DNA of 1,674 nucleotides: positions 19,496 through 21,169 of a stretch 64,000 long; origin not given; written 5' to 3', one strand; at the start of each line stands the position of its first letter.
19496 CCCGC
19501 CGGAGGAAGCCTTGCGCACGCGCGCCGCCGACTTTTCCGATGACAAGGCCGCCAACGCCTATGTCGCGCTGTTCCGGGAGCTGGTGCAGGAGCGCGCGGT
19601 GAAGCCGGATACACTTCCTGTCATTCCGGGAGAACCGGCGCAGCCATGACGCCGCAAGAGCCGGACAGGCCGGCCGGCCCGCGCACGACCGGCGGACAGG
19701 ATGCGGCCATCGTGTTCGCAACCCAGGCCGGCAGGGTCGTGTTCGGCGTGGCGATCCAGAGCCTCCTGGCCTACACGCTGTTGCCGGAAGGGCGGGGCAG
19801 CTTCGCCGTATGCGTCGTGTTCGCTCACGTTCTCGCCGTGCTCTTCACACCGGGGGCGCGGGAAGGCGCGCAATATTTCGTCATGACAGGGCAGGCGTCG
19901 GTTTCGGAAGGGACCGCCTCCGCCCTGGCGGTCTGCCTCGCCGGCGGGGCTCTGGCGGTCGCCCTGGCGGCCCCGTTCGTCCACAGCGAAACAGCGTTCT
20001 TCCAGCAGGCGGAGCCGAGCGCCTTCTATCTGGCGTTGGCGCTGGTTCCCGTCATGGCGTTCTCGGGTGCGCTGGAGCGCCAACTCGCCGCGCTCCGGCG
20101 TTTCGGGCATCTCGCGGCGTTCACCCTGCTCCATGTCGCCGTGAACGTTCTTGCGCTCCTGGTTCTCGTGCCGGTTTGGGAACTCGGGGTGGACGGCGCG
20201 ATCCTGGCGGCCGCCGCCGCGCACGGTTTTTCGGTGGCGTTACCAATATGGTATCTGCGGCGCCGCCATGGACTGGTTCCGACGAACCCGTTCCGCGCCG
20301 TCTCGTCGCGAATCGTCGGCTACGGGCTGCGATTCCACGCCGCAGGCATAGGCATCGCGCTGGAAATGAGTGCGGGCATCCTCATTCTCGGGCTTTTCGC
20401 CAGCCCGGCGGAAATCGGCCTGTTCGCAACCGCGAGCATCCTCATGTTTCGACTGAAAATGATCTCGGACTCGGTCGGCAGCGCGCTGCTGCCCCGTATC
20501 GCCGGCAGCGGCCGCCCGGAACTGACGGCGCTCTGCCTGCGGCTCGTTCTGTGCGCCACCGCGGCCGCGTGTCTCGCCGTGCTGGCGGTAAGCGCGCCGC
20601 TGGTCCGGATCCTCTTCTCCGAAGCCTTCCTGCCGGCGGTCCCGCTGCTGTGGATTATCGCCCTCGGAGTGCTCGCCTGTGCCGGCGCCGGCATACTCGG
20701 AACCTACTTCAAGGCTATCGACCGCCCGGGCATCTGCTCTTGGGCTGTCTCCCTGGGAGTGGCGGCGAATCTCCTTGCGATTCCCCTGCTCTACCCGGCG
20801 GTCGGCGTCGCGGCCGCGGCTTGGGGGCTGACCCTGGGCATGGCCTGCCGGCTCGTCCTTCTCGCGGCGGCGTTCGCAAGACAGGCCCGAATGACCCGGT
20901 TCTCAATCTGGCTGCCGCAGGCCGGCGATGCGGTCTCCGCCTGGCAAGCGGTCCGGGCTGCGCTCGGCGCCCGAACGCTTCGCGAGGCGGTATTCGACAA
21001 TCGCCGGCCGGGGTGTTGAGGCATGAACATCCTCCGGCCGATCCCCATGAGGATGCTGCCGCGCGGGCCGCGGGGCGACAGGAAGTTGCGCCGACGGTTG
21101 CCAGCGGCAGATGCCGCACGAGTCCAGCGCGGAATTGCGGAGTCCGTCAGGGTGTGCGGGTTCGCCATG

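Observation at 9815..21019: Translationally coupled operon LRR-Wzy -> GT4 x3 -> Wzx with no Wzz/PCP or priming transferase in the window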

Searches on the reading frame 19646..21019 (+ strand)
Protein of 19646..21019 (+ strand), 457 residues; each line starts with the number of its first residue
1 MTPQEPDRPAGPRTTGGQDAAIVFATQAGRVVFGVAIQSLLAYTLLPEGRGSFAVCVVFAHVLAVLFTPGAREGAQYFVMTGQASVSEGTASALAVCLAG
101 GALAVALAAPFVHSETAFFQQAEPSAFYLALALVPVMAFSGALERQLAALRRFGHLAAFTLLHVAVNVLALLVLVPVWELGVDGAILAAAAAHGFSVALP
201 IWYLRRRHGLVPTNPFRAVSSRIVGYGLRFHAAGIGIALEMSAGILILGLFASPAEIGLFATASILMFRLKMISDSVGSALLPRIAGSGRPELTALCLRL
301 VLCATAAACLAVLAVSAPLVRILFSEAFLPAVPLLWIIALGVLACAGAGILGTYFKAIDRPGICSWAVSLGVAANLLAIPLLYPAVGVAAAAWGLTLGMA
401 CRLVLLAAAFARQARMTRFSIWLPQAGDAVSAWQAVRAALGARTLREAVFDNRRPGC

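Call 6: search_protein_families(library=pfam, proteins=[window:19646-21019:+], max_evalue=0.01)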
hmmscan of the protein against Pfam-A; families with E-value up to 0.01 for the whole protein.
window:19646-21019:+ (457 aa): 0 families

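Call 7: search_protein_families(library=ncbifam, proteins=[window:19646-21019:+], max_evalue=0.01)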
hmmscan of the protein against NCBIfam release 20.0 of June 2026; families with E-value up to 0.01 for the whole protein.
window:19646-21019:+ (457 aa): 0 families

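Call 14: search_protein_families(library=pfam, proteins=[window:19646-21019:+], max_evalue=1)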
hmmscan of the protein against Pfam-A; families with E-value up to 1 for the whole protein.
window:19646-21019:+ (457 aa): 0 families

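Call 19: find_homologous_proteins(query=window:19646-21019:+)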
Query window:19646-21019:+ (457 aa): 216 proteins with E <= 0.001 among 8000 candidates; the best 120 are listed.
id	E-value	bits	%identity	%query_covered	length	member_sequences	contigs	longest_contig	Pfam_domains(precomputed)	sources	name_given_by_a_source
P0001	1.6e-265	899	95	100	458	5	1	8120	-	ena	-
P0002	3.6e-214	730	81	97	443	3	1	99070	-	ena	-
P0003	5.6e-211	719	81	97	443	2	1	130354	-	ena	-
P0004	8.7e-211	719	79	97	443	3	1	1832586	-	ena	-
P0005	3.1e-208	710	77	97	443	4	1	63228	-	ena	-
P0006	5.6e-208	710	77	96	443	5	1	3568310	-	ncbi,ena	-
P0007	6.0e-205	700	76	97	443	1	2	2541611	PF01943.23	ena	-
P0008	9.7e-205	699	76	96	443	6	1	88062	PF01943.23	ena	-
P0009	2.4e-204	698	77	97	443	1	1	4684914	-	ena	-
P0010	4.4e-204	697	75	98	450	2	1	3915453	-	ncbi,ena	-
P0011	1.2e-202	692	76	96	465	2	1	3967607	PF01943.23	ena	-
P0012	1.7e-202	691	77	97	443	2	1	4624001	-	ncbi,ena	-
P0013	3.7e-202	690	77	96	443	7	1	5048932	-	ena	-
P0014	2.2e-201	688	76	97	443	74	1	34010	PF01943.23,PF13440.12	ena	-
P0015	3.0e-201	687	77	96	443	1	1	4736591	PF01943.23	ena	-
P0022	4.4e-194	664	73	96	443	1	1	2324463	PF13440.12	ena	-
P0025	2.4e-191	655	74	96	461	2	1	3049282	PF01943.23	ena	-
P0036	3.1e-170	585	66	96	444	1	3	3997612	PF01943.23,PF13440.12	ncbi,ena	-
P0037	1.1e-147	511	60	95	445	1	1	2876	PF01943.23,PF13440.12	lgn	-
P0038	5.8e-147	508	74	75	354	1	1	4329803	PF13440.12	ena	-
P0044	1.5e-135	471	56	97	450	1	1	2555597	PF13440.12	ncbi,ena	-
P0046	8.0e-135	468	56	93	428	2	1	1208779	PF01943.23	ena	-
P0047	2.8e-134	467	54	96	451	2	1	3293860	PF13440.12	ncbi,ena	-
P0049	1.1e-133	465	55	97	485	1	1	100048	PF01943.23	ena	-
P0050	2.1e-133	464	55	97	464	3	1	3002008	PF01943.23,PF13440.12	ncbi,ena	-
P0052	1.4e-132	461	56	96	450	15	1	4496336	PF13440.12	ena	-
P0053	4.0e-132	460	56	96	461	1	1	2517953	PF01943.23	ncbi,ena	-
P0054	8.8e-131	455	56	95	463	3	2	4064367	PF01943.23,PF13440.12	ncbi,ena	-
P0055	1.3e-130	455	56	96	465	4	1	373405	PF01943.23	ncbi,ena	-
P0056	2.2e-130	454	54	96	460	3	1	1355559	PF01943.23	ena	-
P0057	4.7e-130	453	55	96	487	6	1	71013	PF01943.23,PF13440.12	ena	-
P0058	1.3e-129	451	56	93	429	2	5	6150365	PF01943.23,PF13440.12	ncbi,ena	-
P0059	1.7e-129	451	55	93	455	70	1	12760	PF01943.23,PF13440.12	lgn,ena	-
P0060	4.6e-129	449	55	94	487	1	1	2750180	PF01943.23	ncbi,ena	-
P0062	4.3e-126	440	56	93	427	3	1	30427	PF01943.23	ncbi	-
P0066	9.8e-125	435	53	94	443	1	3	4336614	PF01943.23,PF13440.12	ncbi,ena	-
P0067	2.5e-124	434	55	93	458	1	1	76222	PF01943.23,PF13440.12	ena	-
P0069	1.1e-123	432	53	94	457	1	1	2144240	PF13440.12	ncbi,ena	-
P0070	2.3e-123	431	53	99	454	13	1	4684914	PF01943.23,PF13440.12,PF03023.20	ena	-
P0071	5.4e-123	429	51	96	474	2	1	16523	PF01943.23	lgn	-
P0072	7.8e-123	429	55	92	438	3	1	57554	PF01943.23,PF13440.12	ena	-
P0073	8.4e-123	429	53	96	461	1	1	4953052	PF01943.23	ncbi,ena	-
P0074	1.5e-122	428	49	96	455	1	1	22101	PF01943.23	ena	-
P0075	6.0e-122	426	49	97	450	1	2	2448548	PF01943.23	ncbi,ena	-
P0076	9.6e-121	422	49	95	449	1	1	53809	PF01943.23,PF13440.12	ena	-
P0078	1.0e-120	422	53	95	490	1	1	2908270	PF01943.23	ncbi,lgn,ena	-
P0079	1.4e-120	422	53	94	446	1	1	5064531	PF01943.23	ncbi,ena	-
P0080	4.8e-120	420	73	62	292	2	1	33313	PF01943.23,PF13440.12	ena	-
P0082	9.8e-120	419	55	92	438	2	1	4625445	PF01943.23,PF13440.12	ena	-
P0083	4.4e-119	417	53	95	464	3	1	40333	PF01943.23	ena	-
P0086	2.7e-118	414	49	91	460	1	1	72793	PF01943.23,PF13440.12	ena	-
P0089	5.1e-117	410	50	96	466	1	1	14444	PF01943.23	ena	-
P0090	5.6e-117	410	48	97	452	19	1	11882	PF13440.12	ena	-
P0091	1.0e-116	409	53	93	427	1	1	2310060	PF01943.23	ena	-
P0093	2.0e-116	408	53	96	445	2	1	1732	PF01943.23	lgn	-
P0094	7.4e-116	406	54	94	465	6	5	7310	PF01943.23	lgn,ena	-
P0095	1.0e-115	406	49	96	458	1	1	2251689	PF01943.23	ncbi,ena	-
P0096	1.0e-115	405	50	98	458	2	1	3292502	PF01943.23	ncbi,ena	-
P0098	2.9e-115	404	48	95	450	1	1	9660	PF13440.12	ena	-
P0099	3.6e-115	404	48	97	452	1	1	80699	PF13440.12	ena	-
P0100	1.1e-114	402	48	93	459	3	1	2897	PF01943.23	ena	-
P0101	1.3e-114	402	53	96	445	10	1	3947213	PF01943.23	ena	-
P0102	1.5e-114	402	49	98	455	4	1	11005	PF01943.23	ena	-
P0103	1.2e-113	399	49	91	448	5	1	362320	PF01943.23,PF13440.12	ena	-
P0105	3.9e-113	397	49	96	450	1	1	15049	PF01943.23,PF13440.12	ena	-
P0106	4.4e-113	397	51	91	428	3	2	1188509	PF01943.23,PF13440.12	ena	-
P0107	1.1e-112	396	48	92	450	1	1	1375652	PF01943.23,PF13440.12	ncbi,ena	-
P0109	1.8e-112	395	52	90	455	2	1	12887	PF01943.23,PF13440.12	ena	-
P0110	1.2e-111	392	47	94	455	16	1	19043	PF01943.23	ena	-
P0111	1.5e-111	392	51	94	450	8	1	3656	PF01943.23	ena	-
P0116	1.1e-110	389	45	97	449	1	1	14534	PF01943.23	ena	-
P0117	2.6e-110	388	52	91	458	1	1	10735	PF01943.23,PF13440.12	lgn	-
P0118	4.0e-110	387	53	86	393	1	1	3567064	PF13440.12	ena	-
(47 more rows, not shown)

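Call 20: find_encoding_contigs(protein=P0006, flank=10000, max_places=2)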
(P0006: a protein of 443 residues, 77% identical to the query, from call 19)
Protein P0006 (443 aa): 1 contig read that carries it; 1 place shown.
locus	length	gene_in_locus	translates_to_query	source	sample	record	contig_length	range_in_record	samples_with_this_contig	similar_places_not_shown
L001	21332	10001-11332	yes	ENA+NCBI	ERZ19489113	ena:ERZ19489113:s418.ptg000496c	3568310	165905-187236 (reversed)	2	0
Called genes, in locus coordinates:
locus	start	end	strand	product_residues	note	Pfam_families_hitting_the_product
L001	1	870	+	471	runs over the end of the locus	PF05221:AdoHcyase, PF00670:AdoHcyase_NAD, PF02826:2-Hacid_dh_C, PF02882:THF_DHG_CYH_C (faint)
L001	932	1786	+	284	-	PF02219:MTHFR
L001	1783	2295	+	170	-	PF01451:LMWPc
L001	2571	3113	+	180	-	PF09933:DUF2165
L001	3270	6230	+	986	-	PF00560:LRR_1 (faint), PF24048:LRR_NXF1-5 (faint), PF12799:LRR_4 (weak), PF23598:LRR_14 (weak), PF12799:LRR_4 (weak), PF13855:LRR_8 (weak), PF04932:Wzy_C (weak)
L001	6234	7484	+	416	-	PF13439:Glyco_transf_4, PF13579:Glyco_trans_4_4, PF20706:GT4-conflict, PF00534:Glycos_transf_1, PF13692:Glyco_trans_1_4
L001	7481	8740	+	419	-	PF13439:Glyco_transf_4, PF13579:Glyco_trans_4_4, PF20706:GT4-conflict, PF00534:Glycos_transf_1, PF13692:Glyco_trans_1_4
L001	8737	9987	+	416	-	PF13439:Glyco_transf_4, PF13579:Glyco_trans_4_4, PF20706:GT4-conflict, PF00534:Glycos_transf_1, PF13692:Glyco_trans_1_4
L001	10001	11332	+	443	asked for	-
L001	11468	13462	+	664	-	PF13522:GATase_6, PF13537:GATase_7, PF00733:Asn_synthase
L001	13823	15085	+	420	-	PF20706:GT4-conflict (weak), PF00534:Glycos_transf_1, PF13692:Glyco_trans_1_4, PF13524:Glyco_trans_1_2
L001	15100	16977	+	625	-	PF13522:GATase_6, PF13537:GATase_7, PF00733:Asn_synthase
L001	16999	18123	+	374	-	PF20706:GT4-conflict (weak), PF00534:Glycos_transf_1, PF13692:Glyco_trans_1_4, PF13524:Glyco_trans_1_2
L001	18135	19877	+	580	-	PF13231:PMT_2 (weak), PF04932:Wzy_C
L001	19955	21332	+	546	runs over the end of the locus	PF04932:Wzy_C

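Call 21: find_encoding_contigs(protein=P0001, flank=10000, max_places=2)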
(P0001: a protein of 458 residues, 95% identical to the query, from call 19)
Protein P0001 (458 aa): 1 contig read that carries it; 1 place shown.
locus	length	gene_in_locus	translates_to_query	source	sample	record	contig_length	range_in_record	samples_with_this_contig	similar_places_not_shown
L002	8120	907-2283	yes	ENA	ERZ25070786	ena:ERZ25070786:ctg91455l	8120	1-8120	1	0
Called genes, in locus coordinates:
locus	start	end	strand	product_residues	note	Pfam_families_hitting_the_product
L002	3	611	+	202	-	?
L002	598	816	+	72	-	PF00534:Glycos_transf_1 (weak), PF13692:Glyco_trans_1_4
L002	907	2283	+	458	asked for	-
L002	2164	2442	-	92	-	-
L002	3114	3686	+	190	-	PF00534:Glycos_transf_1, PF13692:Glyco_trans_1_4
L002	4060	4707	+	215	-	PF01609:DDE_Tnp_1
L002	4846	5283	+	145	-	PF13340:DUF4096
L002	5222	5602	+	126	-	PF01609:DDE_Tnp_1, PF13586:DDE_Tnp_1_2 (weak)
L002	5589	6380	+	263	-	PF13439:Glyco_transf_4, PF20706:GT4-conflict, PF00534:Glycos_transf_1, PF13692:Glyco_trans_1_4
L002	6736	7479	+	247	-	PF13522:GATase_6, PF13537:GATase_7, PF00733:Asn_synthase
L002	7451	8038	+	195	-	PF00733:Asn_synthase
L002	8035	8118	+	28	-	?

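Call 28: find_encoding_contigs(protein=window:19646-21019:+, flank=10000, max_places=3)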
Protein window:19646-21019:+ (457 aa): no gene with exactly this product is on record in the collection.

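Call 73: search_protein_families(library=ncbifam, proteins=[window:19646-21019:+, P0014, P0070], max_evalue=0.1)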
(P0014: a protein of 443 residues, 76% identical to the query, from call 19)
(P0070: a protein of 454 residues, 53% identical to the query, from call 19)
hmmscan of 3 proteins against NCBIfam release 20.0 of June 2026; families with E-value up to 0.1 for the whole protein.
window:19646-21019:+ (457 aa): 1 family
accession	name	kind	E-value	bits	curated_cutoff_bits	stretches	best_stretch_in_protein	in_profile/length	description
NF040969.1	cytb_ExtP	equivalog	0.093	12.5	290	0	306-373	79-146/205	selenite/tellurite reduction operon b-type cytochrome ExtP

P0014 (443 aa): 0 families

P0070 (454 aa): 2 families
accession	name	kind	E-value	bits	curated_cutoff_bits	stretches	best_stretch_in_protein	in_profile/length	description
NF058658.1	Oglyco_Wzx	exception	5.9e-05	22.3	720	1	217-385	205-377/478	O-glycosylation flippase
TIGR02900.1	spore_V_B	equivalog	0.0082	14.9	372.3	0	86-208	312-436/488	stage V sporulation protein B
